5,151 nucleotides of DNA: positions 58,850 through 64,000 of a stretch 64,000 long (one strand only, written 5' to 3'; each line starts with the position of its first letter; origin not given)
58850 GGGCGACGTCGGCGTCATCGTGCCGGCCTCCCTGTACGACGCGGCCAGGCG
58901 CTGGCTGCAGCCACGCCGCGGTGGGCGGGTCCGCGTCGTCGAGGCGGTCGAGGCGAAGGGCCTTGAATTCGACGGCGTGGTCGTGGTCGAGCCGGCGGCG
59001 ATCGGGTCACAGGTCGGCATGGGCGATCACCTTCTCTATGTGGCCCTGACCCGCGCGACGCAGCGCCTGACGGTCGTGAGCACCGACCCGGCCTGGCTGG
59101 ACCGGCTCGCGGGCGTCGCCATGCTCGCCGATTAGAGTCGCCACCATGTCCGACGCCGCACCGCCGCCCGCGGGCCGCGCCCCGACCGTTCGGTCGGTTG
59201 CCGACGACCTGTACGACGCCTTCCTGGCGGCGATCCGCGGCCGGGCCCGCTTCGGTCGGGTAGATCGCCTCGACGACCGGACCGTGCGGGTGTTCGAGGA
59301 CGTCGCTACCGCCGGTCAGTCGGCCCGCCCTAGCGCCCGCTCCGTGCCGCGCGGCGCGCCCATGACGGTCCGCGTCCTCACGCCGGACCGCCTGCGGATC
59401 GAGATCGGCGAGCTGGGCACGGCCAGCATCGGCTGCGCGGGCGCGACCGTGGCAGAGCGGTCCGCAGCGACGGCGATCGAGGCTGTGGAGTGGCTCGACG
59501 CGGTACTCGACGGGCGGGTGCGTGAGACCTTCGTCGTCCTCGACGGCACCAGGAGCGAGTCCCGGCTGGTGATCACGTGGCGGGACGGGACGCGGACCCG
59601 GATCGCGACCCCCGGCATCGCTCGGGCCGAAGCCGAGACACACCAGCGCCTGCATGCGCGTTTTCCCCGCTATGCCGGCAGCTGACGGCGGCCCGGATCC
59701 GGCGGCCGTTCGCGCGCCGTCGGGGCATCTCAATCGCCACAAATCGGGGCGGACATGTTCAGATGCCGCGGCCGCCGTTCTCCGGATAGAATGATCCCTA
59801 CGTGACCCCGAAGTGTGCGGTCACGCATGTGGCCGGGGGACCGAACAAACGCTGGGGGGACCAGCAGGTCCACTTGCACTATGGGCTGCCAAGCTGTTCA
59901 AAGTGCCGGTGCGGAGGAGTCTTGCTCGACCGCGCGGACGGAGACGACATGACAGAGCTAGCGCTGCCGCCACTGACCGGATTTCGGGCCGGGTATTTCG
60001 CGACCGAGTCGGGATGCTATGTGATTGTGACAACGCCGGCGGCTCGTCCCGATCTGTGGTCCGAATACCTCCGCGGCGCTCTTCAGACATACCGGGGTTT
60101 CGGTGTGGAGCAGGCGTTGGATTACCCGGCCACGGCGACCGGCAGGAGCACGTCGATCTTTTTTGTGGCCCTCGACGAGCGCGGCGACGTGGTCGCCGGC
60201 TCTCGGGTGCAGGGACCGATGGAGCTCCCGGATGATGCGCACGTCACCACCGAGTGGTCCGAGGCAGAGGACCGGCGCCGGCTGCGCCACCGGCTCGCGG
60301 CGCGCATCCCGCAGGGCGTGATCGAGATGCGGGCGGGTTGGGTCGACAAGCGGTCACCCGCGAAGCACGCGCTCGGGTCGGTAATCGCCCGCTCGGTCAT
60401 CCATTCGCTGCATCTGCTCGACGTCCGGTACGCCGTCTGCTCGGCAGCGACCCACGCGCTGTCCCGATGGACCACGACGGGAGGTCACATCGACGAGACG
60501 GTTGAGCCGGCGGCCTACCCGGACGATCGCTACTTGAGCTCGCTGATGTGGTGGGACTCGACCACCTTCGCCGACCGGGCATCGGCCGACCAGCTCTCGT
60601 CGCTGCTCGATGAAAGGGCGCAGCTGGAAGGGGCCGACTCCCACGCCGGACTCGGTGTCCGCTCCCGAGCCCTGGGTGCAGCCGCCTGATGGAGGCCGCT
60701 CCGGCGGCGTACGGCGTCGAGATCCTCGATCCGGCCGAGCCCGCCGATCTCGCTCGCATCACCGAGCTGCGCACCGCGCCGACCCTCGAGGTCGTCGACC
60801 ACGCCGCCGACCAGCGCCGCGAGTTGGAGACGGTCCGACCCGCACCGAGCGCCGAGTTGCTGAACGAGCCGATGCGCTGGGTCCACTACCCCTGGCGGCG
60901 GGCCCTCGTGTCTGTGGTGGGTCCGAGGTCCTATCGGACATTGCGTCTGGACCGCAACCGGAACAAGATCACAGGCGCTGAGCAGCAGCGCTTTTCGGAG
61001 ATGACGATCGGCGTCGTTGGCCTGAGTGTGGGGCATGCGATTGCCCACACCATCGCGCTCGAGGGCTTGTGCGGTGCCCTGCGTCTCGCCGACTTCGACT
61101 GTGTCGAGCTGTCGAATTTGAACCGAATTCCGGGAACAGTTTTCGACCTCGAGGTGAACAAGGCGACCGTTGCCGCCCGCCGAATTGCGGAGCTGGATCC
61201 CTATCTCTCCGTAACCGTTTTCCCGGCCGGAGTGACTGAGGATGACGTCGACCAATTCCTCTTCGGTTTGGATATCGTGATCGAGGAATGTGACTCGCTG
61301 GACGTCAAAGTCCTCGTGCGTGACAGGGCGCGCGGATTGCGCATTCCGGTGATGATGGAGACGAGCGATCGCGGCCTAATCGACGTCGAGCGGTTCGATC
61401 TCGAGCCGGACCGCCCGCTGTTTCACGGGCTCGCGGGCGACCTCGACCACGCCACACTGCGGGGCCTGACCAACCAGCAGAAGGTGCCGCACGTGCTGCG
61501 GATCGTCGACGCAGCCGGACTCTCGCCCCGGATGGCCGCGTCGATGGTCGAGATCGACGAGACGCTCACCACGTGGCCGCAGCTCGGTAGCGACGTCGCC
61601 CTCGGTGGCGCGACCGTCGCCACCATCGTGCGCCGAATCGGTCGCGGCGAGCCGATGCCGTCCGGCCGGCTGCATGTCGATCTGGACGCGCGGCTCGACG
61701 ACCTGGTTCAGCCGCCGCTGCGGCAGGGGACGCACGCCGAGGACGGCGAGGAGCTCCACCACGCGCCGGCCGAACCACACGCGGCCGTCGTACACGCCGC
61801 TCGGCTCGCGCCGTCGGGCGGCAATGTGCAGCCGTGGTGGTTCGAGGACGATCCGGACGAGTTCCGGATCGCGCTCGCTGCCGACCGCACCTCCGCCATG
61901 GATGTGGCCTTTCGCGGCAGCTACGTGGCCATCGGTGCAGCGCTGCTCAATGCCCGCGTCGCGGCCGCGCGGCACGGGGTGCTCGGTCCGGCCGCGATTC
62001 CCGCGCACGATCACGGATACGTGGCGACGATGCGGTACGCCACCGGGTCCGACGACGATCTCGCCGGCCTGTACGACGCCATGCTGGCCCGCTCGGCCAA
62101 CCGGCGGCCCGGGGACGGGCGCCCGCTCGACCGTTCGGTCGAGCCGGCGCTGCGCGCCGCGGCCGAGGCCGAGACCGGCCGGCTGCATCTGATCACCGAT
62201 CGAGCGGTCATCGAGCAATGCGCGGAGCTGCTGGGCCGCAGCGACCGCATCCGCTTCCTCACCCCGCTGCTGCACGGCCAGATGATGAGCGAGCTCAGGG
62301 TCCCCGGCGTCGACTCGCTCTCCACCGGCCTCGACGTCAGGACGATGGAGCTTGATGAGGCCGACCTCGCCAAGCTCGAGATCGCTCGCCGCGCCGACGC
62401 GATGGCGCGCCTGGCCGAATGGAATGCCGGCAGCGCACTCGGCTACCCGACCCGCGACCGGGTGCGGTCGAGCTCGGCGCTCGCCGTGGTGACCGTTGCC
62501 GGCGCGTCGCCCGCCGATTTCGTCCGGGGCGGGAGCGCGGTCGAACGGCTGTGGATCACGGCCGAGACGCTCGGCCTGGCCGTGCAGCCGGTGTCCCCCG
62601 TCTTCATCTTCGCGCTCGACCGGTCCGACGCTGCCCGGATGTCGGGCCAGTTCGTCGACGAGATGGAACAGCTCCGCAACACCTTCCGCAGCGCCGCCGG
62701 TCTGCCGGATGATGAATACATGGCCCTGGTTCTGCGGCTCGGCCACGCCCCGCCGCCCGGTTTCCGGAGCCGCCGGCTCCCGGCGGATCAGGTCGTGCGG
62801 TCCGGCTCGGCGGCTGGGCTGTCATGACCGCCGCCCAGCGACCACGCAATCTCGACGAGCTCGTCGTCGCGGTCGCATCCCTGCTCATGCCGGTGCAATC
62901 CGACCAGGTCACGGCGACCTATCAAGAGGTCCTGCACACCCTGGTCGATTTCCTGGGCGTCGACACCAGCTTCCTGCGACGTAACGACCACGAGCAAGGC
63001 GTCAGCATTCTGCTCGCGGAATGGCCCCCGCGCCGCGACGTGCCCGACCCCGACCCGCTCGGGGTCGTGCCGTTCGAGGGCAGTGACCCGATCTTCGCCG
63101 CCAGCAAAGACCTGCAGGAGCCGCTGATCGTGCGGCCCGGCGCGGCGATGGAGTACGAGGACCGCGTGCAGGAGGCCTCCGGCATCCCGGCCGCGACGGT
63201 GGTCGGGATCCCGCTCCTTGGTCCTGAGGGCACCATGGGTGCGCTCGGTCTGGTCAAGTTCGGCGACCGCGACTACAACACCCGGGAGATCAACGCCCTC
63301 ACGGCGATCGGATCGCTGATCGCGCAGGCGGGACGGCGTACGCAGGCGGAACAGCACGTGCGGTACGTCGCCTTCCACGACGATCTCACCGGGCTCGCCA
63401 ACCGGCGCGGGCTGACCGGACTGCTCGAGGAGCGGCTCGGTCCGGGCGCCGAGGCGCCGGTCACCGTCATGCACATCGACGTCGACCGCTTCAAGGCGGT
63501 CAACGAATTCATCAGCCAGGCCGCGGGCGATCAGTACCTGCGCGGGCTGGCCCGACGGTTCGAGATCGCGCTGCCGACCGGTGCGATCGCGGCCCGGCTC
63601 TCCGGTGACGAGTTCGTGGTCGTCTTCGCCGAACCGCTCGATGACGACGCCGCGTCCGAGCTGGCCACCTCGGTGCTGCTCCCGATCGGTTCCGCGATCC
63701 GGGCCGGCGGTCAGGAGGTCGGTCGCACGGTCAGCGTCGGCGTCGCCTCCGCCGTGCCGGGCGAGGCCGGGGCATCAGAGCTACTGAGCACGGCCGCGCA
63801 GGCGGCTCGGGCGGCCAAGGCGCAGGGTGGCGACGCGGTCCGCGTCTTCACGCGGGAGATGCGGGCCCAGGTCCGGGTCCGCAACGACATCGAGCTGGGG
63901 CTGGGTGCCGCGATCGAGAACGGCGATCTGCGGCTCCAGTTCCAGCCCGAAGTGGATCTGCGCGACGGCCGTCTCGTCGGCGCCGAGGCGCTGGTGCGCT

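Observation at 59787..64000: Translationally coupled operon: unknown 246-aa protein + E1(ThiF)-like/Acg-nitroreductase fusion + GAF-SGDEF-EAL enzyme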

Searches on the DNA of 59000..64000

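Call 21: search_rna_families(source=window, start=59000, end=64000, threshold=evalue, max_evalue=1)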
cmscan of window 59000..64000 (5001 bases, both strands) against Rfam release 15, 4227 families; matches with E-value up to 1: 0.
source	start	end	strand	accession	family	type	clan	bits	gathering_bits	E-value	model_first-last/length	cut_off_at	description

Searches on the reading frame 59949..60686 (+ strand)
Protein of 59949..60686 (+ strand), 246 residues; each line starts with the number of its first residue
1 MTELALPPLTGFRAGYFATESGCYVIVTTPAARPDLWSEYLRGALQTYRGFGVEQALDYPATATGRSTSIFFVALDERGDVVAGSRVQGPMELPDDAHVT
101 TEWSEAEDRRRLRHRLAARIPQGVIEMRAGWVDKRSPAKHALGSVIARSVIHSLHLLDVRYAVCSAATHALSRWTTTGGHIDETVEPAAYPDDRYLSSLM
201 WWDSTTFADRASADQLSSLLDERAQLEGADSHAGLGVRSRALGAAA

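Call 3: search_protein_families(library=pfam, proteins=[window:59949-60686:+], max_evalue=0.01)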
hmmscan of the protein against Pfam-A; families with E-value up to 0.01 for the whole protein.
window:59949-60686:+ (246 aa): 0 families

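Call 4: search_protein_families(library=ncbifam, proteins=[window:59949-60686:+], max_evalue=0.01)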
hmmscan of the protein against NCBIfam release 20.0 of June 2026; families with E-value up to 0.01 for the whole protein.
window:59949-60686:+ (246 aa): 0 families

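Call 13: find_homologous_proteins(query=window:59949-60686:+)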
Query window:59949-60686:+ (246 aa): 15 proteins with E <= 0.001 among 5184 candidates.
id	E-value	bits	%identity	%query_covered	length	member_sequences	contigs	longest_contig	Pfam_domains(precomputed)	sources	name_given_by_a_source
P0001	3.0e-159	546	100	100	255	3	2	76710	-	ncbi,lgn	-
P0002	4.1e-58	215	49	89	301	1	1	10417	-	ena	-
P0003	4.2e-53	198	43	91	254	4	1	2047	-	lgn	-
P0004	2.2e-52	196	44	89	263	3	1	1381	-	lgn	-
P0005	4.5e-51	192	42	89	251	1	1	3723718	-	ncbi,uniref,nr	ncbi:hypothetical protein [Rhodococcus sp. X156]|uniref:hypothetical protein n=1 Tax=Rhodococcus sp.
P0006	6.8e-49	185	44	81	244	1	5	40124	-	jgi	jgi:hypothetical protein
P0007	2.2e-48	183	43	84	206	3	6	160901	-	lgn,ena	-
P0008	1.0e-45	174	45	74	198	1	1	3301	-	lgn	-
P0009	1.1e-44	171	41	87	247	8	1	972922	-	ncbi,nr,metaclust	ncbi:conserved hypothetical protein [Rhodococcus sp. RD6.2]|nr:conserved hypothetical protein [Rhodo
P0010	4.2e-44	169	39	87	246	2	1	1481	-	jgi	jgi:hypothetical protein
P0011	3.4e-42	163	43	85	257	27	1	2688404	-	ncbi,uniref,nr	ncbi:hypothetical protein [Nocardia cyriacigeorgica]|uniref:hypothetical protein n=1 Tax=Nocardia cy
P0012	2.3e-40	157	40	82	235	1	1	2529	-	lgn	-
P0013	6.3e-40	155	39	85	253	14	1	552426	-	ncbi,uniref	ncbi:hypothetical protein AB0L82_27180 [Nocardia sp. NPDC052001]|uniref:hypothetical protein n=1 Tax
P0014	7.1e-30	122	44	60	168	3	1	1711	-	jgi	jgi:hypothetical protein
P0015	2.3e-24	104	36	65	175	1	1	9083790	-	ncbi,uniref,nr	ncbi:hypothetical protein [Nocardia sp. NBC_01327]|uniref:hypothetical protein n=1 Tax=Nocardia sp.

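Call 32: search_solved_structures(query=window:59949-60686:+, max_evalue=10)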
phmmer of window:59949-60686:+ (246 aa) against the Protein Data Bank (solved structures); distinct sequences matched with E-value up to 10: 6.
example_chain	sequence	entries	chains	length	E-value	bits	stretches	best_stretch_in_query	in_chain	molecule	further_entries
4lw8_A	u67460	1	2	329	0.087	15.6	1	107-210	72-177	Putative epimerase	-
4le0_A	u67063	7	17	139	0.84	12.4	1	3-48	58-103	Transcriptional regulatory protein DesR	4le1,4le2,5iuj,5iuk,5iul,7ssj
7ssi_C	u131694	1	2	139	0.85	12.4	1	3-48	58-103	Transcriptional regulatory protein DesR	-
8jiw_Bg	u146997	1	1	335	0.86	12.4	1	144-202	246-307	Mitogen-activated protein kinase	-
6raw_N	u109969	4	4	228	1.6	11.5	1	146-198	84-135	DNA replication complex GINS protein SLD5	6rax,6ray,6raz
4ldz_A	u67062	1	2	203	1.6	11.5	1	3-48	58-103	Transcriptional regulatory protein DesR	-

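Call 37: predict_structure(alignment_id=A2)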
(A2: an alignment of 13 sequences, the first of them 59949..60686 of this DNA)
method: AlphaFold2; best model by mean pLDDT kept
length: 246 residues; sequences in the alignment: 13
mean_pLDDT: 87.0   pTM: 0.84
mean pLDDT of the five models: 87.0, 86.8, 86.8, 86.5, 85.8
residues with pLDDT >= 90: 178; 70-90: 34; 50-70: 8; < 50: 26
segments of 3 or more residues with pLDDT < 50: 1-10, 231-246
pLDDT, mean of each block of 10 residues (from residue 1): 38 83 96 96 95 87 92 96 97 94 88 96 96 96 97 96 93 95 89 83 97 97 84 37 38
secondary structure, 60 per line:
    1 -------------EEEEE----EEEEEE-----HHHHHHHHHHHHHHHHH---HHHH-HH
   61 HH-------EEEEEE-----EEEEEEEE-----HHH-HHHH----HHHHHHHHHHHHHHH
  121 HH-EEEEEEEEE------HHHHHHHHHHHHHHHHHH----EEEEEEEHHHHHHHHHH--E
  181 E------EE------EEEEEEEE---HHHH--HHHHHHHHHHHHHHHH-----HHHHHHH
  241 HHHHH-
elements in order: E14-18 E23-28 H34-50 H54-57 H59-62 E70-75 E81-88 H98-101 H106-122 E124-132 H139-156 E161-167 H168-177 E196-203 H207-210 H213-228 H234-245

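Call 41: fold_search(model_id=the predicted structure, library=pdb)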
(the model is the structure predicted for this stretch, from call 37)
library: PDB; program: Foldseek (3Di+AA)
matches with E <= 10: 1173; with E <= 0.001: 357
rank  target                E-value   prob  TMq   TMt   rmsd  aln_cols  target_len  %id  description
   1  2g0b_H                1.2e-07  1.00  0.53  0.72   4.3       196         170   13  The structure of FeeM, an N-acyl amino acid synthase from uncultured soil microbes (released 2006-09-26)
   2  2g0b_D                1.4e-07  1.00  0.55  0.71   4.2       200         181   12  The structure of FeeM, an N-acyl amino acid synthase from uncultured soil microbes (released 2006-09-26)
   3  2g0b_C                1.5e-07  1.00  0.52  0.66   4.6       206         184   13  The structure of FeeM, an N-acyl amino acid synthase from uncultured soil microbes (released 2006-09-26)
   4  2g0b_A                2.5e-07  1.00  0.56  0.70   4.3       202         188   12  The structure of FeeM, an N-acyl amino acid synthase from uncultured soil microbes (released 2006-09-26)
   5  2g0b_G                2.7e-07  1.00  0.52  0.71   4.0       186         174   13  The structure of FeeM, an N-acyl amino acid synthase from uncultured soil microbes (released 2006-09-26)
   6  2g0b_B                4.1e-07  1.00  0.52  0.66   4.6       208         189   12  The structure of FeeM, an N-acyl amino acid synthase from uncultured soil microbes (released 2006-09-26)
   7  6wns                  5.7e-07  1.00  0.40  0.49   8.6       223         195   13  The structure of a CoA-dependent acyl-homoserine lactone synthase, MesI (released 2020-05-13)
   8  6wn0_B                1.5e-06  1.00  0.47  0.53   6.2       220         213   15  The structure of a CoA-dependent acyl-homoserine lactone synthase, RpaI, with the adduct of SAH and p-coumaroyl CoA (released 2020-05-13)
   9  8gxk_C                2.5e-06  1.00  0.44  0.55   6.9       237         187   11  Pseudomonas jinjuensis N-acetyltransferase (released 2022-10-12)
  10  8gxk_D                3.0e-06  1.00  0.44  0.55   6.2       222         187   11  Pseudomonas jinjuensis N-acetyltransferase (released 2022-10-12)
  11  8wmb                  3.0e-06  1.00  0.44  0.50   7.4       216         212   10  Crystal Structure of Drosophila melanogaster D46A Dopamine N-Acetyltransferase in Complex with Acetyl-CoA (released 2024-10-02)
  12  8gxj_B                3.4e-06  1.00  0.45  0.56   5.7       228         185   11  Pseudomonas aeruginosa N-acetyltransferase domain-containing protein PA3270 (released 2022-10-12)
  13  8gxj_A                3.6e-06  1.00  0.45  0.55   6.9       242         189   12  Pseudomonas aeruginosa N-acetyltransferase domain-containing protein PA3270 (released 2022-10-12)
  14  5k9n_A                3.9e-06  1.00  0.42  0.49   7.9       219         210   13  Structural and Mechanistic Analysis of Drosophila melanogaster Polyamine N acetyltransferase, an enzyme that Catalyzes (released 2017-06-07)
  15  1v0c                  5.7e-06  1.00  0.44  0.58   5.7       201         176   13  Structure of AAC(6')-Ib in complex with Kanamycin C and AcetylCoA. (released 2008-09-02)
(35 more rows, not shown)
